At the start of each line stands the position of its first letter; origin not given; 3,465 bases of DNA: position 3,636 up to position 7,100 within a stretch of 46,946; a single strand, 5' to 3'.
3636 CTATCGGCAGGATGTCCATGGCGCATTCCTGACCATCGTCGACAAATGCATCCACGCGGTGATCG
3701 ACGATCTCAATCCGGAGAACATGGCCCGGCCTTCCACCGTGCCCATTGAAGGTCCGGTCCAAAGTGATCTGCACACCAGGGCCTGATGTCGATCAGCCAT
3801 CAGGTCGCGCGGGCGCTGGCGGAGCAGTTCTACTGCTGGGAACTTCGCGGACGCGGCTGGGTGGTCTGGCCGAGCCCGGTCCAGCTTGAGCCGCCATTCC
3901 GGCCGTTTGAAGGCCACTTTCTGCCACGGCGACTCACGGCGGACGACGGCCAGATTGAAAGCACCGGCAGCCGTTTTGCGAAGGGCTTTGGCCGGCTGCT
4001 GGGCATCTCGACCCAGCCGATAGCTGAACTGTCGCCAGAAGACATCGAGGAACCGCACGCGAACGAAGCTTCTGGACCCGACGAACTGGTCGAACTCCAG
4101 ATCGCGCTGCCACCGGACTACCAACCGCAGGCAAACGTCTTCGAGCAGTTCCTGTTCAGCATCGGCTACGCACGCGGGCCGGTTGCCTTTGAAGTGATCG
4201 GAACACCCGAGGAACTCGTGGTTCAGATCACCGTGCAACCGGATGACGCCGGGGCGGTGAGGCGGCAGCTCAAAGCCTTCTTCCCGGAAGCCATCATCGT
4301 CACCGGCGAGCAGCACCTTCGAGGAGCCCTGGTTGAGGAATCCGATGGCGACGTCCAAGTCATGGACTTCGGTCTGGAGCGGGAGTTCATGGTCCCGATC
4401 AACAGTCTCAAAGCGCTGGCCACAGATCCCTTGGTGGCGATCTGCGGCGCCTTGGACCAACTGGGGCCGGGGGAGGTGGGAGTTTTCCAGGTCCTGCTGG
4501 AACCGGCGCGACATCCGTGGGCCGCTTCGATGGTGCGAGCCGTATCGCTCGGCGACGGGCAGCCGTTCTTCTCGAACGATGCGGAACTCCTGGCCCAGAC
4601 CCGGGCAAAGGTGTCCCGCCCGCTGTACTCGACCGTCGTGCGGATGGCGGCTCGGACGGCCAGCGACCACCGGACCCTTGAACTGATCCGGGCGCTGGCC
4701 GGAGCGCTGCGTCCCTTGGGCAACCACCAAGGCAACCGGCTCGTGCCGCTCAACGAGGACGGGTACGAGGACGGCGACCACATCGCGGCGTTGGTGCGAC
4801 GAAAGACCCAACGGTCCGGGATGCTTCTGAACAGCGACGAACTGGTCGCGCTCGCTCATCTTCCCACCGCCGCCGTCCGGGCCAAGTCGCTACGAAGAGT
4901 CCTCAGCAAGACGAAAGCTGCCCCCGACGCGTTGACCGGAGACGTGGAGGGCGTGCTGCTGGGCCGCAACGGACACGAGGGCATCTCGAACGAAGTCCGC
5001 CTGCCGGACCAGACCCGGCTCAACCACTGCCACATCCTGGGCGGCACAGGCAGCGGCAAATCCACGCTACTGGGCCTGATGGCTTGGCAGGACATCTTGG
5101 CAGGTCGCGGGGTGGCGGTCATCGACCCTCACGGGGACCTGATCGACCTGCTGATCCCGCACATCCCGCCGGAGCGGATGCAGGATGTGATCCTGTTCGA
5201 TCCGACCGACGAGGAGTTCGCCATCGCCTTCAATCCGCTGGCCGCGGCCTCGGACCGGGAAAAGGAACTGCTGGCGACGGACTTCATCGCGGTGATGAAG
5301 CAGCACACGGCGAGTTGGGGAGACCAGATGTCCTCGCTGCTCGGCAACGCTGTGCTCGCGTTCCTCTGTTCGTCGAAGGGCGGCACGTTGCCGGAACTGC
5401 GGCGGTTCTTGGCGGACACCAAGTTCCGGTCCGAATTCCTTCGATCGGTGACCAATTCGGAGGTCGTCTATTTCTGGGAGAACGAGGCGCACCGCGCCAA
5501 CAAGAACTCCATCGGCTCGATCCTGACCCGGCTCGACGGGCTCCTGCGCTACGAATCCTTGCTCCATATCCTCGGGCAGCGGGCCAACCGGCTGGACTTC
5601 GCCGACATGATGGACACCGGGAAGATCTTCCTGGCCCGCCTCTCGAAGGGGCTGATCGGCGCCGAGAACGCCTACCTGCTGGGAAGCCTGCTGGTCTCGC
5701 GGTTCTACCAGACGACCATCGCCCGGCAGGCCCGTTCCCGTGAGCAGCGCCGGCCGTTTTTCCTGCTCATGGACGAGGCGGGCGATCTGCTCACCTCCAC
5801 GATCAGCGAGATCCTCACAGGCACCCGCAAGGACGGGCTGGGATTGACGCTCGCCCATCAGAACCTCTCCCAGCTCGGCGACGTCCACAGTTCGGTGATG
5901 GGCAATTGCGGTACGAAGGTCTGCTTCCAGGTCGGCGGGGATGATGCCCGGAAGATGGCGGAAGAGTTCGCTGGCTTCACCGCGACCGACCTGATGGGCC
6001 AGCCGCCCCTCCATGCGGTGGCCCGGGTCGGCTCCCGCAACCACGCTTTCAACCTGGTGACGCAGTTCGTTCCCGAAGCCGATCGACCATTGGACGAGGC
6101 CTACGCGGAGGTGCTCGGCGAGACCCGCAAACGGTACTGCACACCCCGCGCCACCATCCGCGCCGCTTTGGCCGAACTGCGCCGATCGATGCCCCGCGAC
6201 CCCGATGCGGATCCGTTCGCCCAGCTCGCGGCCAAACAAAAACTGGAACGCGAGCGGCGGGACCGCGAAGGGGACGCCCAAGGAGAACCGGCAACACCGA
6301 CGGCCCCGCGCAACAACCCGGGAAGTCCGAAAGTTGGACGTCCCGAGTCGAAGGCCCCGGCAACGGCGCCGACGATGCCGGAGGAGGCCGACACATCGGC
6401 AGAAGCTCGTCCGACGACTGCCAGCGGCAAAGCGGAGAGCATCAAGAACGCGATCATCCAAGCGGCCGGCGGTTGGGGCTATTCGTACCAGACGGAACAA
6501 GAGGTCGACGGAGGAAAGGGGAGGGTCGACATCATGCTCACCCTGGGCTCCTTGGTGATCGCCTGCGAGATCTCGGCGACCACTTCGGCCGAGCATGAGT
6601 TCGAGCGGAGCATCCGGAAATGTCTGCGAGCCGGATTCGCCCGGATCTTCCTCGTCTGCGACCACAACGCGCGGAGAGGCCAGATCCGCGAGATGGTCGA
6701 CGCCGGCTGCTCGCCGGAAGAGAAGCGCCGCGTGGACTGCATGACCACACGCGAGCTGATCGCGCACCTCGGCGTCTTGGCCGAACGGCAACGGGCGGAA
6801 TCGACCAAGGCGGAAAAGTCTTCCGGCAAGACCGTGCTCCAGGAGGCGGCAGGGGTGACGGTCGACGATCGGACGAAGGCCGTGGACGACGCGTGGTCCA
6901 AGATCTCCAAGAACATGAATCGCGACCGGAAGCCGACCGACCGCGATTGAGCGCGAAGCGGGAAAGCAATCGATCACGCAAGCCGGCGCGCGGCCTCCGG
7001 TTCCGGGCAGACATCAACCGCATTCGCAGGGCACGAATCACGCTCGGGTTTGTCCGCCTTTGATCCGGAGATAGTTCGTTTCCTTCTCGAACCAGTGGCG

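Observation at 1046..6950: Translationally coupled three-gene module: PEGA-repeat membrane protein + small TM protein + orphan TraD/VirD4-like ATPase-nuclease fusion (best candidate for an undescribed system)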

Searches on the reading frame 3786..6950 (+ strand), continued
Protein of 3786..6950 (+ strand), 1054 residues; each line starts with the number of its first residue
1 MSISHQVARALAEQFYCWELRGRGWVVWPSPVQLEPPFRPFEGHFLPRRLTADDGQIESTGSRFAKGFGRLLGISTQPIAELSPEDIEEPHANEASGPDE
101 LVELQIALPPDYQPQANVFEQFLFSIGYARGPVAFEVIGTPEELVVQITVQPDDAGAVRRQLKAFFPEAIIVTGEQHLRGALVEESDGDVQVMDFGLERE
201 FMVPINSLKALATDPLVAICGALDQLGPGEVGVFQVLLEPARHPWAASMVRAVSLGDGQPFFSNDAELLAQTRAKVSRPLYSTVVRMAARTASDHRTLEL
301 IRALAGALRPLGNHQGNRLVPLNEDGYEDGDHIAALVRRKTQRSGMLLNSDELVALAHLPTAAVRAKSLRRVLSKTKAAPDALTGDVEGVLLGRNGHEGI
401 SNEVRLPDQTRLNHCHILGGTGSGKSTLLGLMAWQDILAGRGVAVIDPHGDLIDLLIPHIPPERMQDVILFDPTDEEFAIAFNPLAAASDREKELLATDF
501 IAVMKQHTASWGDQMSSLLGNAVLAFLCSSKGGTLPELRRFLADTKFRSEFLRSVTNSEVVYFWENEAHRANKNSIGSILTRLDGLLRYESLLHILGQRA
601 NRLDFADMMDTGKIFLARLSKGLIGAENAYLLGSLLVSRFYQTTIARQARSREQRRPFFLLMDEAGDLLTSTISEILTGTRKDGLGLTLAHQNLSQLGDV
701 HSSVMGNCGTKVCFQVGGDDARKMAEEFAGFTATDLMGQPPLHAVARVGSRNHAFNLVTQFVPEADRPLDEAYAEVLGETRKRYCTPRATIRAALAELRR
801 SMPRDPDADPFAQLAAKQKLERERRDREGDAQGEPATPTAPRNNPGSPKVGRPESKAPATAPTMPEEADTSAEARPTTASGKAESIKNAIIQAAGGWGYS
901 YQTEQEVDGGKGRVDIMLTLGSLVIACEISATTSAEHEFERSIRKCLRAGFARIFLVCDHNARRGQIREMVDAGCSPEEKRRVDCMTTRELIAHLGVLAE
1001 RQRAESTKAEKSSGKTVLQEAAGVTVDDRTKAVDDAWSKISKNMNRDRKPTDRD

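Call 105: get_annotated_region(hit=H32, flank=5000)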
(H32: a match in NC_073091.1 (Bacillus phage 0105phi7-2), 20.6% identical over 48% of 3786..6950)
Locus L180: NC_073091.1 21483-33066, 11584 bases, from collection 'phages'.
description: Bacillus phage 0105phi7-2, complete genome.
organism: Bacillus phage 0105phi7-2 (NCBI taxid 3025408)
taxonomy: Viruses; Duplodnaviria; Heunggongvirae; Uroviricota; Caudoviricetes
host: Bacillus thuringiensis; source: -; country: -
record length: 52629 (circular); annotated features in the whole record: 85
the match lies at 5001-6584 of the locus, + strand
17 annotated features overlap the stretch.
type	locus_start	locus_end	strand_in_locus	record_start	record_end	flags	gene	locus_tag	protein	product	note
CDS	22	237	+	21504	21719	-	-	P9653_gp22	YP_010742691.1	hypothetical protein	Less than 1% of instances are near phage tail proteins; member of 70 residue family found in B. cereus chromosomes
CDS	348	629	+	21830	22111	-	-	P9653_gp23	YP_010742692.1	hypothetical protein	HHpred matches to COG3105, a putative membrane-anchored protein and 4ZXQ, the P22 tail needle suggesting a membrane ...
CDS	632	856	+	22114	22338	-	-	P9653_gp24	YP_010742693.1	holin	HHpred match to PF04531.16, phage_holin_1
CDS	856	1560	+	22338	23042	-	-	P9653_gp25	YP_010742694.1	endolysin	HHpred match to PRK11789 N-acetyl-anhydromuranmyl-L-alanine amidase, and other peptidoglycanolytic models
CDS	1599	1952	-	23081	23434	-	-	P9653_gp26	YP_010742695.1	YolD-like protein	HHpred match to PF08863, YolD, said by Pfam to be functionally equivalent to the UmuD subunit of polymerase V from ...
CDS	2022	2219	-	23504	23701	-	-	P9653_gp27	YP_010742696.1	hypothetical protein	member of 65 residue protein family found in B. cereus group chromosomes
CDS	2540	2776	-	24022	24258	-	-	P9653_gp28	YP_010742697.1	lambda cI-like DNA binding protein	HHpred match to SUPFAM0051249 a.35.1 lambda repressor-like DNA-binding domains; and related DNA binding domains; The ...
CDS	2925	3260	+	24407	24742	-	-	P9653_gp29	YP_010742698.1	hypothetical protein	member of 111 residue family in Bacillus chromosomes and phages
CDS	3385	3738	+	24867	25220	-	-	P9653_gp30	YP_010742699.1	hypothetical protein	member of 117 residue family in Bacillus chromosomes and phages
CDS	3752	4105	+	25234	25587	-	-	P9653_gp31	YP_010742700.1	hypothetical protein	member of 117 residue family in Bacillus chromosomes and phages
CDS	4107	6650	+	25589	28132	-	-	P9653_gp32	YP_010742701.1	DNA helicase or translocase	C-terminal domain (310-847) is an HHpred match to the C-terminal domain of pdb:7O43 TrwK subunit of the the type IV ...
CDS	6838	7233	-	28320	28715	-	-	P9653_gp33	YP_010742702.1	RepA-linked protein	Most homologs are adjacent to a RepA/ParA gene; many are in a prophage context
CDS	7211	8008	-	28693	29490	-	-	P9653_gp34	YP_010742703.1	plasmid-partitioning ATPase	HHpred match to PRK13869 RepA, and related models of plasmid-partitioning ATPases; RepA plasmid-partitioning ATPase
CDS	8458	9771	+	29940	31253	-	-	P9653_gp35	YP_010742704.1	bifunctional primase and DNA binding protein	HHpred of N-terminal domain to PF16793 RepB primase; The C-terminal domain is often encoded as a separate polypeptide ...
CDS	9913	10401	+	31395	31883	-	-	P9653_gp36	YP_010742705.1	hypothetical protein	member of a family in Bacillus chromosomes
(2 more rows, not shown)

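Call 106: get_annotated_region(hit=H34, flank=5000)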
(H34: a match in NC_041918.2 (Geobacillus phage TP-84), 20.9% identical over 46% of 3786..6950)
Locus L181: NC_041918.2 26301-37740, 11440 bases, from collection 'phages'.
description: Geobacillus phage TP-84, complete genome.
organism: Geobacillus phage TP-84 (NCBI taxid 1965361)
taxonomy: Viruses; Duplodnaviria; Heunggongvirae; Uroviricota; Caudoviricetes; Saundersvirus; Saundersvirus Tp84
host: Geobacillus stearothermophilus 2184; source: greenhouse soil; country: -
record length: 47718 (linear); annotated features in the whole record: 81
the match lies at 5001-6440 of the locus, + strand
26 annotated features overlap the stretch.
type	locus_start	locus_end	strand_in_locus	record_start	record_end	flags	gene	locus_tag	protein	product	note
CDS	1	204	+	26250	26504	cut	-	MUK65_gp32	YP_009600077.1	hypothetical protein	-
CDS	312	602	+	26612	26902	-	-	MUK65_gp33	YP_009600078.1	hypothetical protein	-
CDS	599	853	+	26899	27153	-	-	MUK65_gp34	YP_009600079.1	hypothetical protein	-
CDS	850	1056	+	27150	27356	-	-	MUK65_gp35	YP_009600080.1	hypothetical protein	-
CDS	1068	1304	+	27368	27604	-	-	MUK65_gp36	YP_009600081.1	hypothetical protein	-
CDS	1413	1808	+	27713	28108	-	-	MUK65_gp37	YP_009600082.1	hypothetical protein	-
CDS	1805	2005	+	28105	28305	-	-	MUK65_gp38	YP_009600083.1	hypothetical protein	-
CDS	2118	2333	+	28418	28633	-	-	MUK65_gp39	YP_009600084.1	DNA binding protein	-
CDS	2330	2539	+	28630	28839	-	-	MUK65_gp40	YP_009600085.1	hypothetical protein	-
CDS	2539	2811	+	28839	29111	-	-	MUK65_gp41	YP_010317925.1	hypothetical protein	-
CDS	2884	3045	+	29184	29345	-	-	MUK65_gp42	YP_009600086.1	hypothetical protein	-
CDS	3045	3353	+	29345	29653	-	-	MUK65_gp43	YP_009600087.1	hypothetical protein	-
CDS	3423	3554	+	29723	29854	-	-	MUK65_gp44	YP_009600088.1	hypothetical protein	-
CDS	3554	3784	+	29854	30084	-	-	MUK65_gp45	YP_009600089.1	hypothetical protein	-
CDS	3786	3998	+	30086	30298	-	-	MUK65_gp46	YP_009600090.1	hypothetical protein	-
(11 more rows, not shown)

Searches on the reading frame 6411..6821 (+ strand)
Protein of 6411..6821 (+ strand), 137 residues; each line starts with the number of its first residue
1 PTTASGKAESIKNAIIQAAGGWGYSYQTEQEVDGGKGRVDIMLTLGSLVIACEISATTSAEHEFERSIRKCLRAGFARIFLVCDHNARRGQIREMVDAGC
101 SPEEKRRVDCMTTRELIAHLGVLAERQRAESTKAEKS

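Call 45: search_solved_structures(query=A3, max_evalue=10, show_alignments=3)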
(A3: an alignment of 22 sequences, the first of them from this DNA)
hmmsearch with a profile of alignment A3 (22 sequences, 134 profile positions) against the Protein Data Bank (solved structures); distinct sequences matched with E-value up to 10: 1.
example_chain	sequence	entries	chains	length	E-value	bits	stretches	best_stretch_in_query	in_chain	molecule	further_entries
4nqa_B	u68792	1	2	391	1.1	12.2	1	67-104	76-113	Liver X nuclear receptor beta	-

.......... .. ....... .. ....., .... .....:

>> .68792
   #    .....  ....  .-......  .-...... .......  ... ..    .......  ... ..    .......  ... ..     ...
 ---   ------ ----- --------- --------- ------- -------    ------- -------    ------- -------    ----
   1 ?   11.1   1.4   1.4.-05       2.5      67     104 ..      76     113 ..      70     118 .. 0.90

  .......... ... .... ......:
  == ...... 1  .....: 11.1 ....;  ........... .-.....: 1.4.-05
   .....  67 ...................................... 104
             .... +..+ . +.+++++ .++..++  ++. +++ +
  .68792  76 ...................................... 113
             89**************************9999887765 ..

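Call 46: search_protein_families(library=pfam, alignment_id=A3, max_evalue=10)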
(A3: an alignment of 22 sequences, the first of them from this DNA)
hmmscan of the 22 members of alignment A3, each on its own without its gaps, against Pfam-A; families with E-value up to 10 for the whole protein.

A. member 1, seq(137 aa): 1 family
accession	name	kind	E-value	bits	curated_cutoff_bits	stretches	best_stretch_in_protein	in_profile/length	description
PF13871.12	Helicase_C_4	-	0.038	14.2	30.5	1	14-47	65-98/271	C-terminal domain on Strawberry notch homologue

B. families by the number of members that match (of 22 scanned): 13 families
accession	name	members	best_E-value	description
PF13478.12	XdhC_C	1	8.9e-05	XdhC Rossmann domain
PF09229.17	Aha1_N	1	0.01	Activator of Hsp90 ATPase, N-terminal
PF01667.23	Ribosomal_S27e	1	0.024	Ribosomal protein S27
PF06093.19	Spt4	1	0.029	Spt4/RpoE2 zinc finger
PF02787.25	CPSase_L_D3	1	0.033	Carbamoyl-phosphate synthetase large chain, oligomerisation domain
PF13871.12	Helicase_C_4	1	0.038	C-terminal domain on Strawberry notch homologue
PF07487.18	SopE_GEF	1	0.04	SopE GEF domain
PF21224.3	Hen1_LCD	1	0.049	Small RNA 2'-O-methyltransferase-like, La-motif-containing domain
PF17068.10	RRG8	1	0.061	Required for respiratory growth protein 8 mitochondrial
PF17273.7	DUF5338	1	0.14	Family of unknown function (DUF5338)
PF14617.12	CMS1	1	0.17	U3-containing 90S pre-ribosomal complex subunit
PF05685.18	Uma2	1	0.2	Putative restriction endonuclease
PF24463.1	DUF7577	1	3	Domain of unknown function (DUF7577)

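Call 53: predict_structure(alignment_id=A3)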
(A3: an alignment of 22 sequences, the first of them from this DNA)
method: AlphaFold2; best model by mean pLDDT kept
length: 137 residues; sequences in the alignment: 22
mean_pLDDT: 95.3   pTM: 0.87
mean pLDDT of the five models: 95.3, 95.0, 94.5, 94.5, 94.2
residues with pLDDT >= 90: 124; 70-90: 11; 50-70: 2; < 50: 0
segments of 3 or more residues with pLDDT < 50: none
pLDDT, mean of each block of 10 residues (from residue 1): 81 98 97 92 97 95 96 97 97 98 98 98 96 89
secondary structure, 60 per line:
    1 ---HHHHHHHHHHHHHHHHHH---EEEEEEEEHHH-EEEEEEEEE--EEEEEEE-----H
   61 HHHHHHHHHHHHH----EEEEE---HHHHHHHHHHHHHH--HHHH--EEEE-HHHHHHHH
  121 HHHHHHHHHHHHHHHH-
elements in order: H4-21 E25-32 E37-45 E48-54 H60-73 E78-82 H86-99 H102-105 E108-111 H113-136

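Call 56: fold_search(model_id=the predicted structure, library=pdb)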
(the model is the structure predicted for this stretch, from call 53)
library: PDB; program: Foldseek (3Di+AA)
matches with E <= 10: 1160; with E <= 0.001: 0
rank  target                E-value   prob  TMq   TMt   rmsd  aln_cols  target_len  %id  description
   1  8iby_C                2.1e-03  0.98  0.34  0.08   9.8       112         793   13  Structure of R2 with 5'ORF (released 2023-09-20)
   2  1y88                  2.3e-03  0.99  0.41  0.33   4.8       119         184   10  Crystal Structure of Protein of Unknown Function AF1548 (released 2004-12-21)
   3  8ibz_C                2.4e-03  0.98  0.34  0.07   8.6       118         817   12  Structure of R2 with 5'ORF and 3'UTR (released 2023-09-20)
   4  8gh6_A                2.4e-03  0.97  0.33  0.06   9.0       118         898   12  Bombyx mori R2 retrotransposon initiating target-primed reverse transcription (released 2023-04-05)
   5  9dou_A                2.9e-03  0.96  0.37  0.07  14.6       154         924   11  Taeniopygia guttata R2 retrotransposon (R2Tg) initiating target-primed reverse transcription (released 2025-05-21)
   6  6p4o_B                4.9e-03  0.99  0.42  0.15   5.6       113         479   16  Complex of XPB helicase with Bax1 endonuclease from Sulfurisphaera tokodaii at 3.15 Angstroms resolution (released 2020-06-03)
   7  9nl3_A                4.9e-03  0.97  0.41  0.07  14.9       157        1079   12  Structure of R2 retrotransposon protein from Taeniopygia guttata initiating target-primed reverse transcription (released 2025-06-18)
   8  8q41_B                7.6e-03  1.00  0.53  0.21   5.0       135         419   10  Crystal structure of Can2 (E341A) bound to cA4 and TTTAAA ssDNA (released 2023-11-22)
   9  3bm3_A                8.6e-03  0.97  0.45  0.27   6.3       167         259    7  Restriction endonuclease PspGI-substrate DNA complex (released 2008-09-16)
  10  6p4o_F                9.8e-03  0.97  0.36  0.12   5.4        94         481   17  Complex of XPB helicase with Bax1 endonuclease from Sulfurisphaera tokodaii at 3.15 Angstroms resolution (released 2020-06-03)
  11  8q3z_A                1.0e-02  1.00  0.55  0.21   4.7       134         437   10  Crystal structure of cA4-bound Can2 from Thermoanaerobacter brockii (released 2023-11-22)
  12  6p4w_D                1.1e-02  0.96  0.35  0.15   6.0        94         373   17  XPB helicase in a complex with truncated Bax1 from Sulfurisphaera tokodaii at 2.96 Angstrom resolution (released 2020-06-03)
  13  8q3y_A                1.4e-02  1.00  0.56  0.21   4.3       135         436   12  Crystal structure of apo Can2 from Thermoanaerobacter brockii (released 2023-11-22)
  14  7edb_B                1.4e-02  0.96  0.47  0.23   6.9       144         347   10  EcoT38I restriction endonuclease complexed with DNA (released 2022-03-16)
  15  8q44_B                1.6e-02  0.99  0.53  0.20   4.8       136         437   12  Crystal structure of cA4-bound Can2 (E364R) in complex with oligo-T DNA (released 2023-11-22)
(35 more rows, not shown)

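Call 86: search_protein_representatives(alignment_id=A3)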
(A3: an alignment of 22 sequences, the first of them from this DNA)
Query: 22 sequences, 134 profile positions. Proteins with E-value up to 0.001 (for the whole library): 2361; up to 1e-10: 1446; up to 1e-30: 386. The best 150 are listed.
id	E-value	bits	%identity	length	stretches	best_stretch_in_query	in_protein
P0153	2.1e-47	176.5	-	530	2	2-122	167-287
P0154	2.6e-44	166.5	-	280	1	2-128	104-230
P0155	4.2e-44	165.8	-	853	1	2-130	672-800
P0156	6.7e-44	165.2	-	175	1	2-131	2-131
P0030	8.4e-44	164.8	-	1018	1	5-131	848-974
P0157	1.0e-43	164.6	-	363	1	2-124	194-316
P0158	2.8e-43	163.1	-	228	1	2-127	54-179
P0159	6.7e-43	161.9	-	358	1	2-131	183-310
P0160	9.3e-43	161.5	-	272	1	2-128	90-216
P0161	3.2e-42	159.7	-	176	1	2-129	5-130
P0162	3.6e-42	159.6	-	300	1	2-128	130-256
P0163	4.8e-42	159.1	-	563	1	2-130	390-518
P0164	4.8e-42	159.1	-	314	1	2-128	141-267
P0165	1.1e-41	158.0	-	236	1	2-132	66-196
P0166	1.8e-41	157.3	-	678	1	2-129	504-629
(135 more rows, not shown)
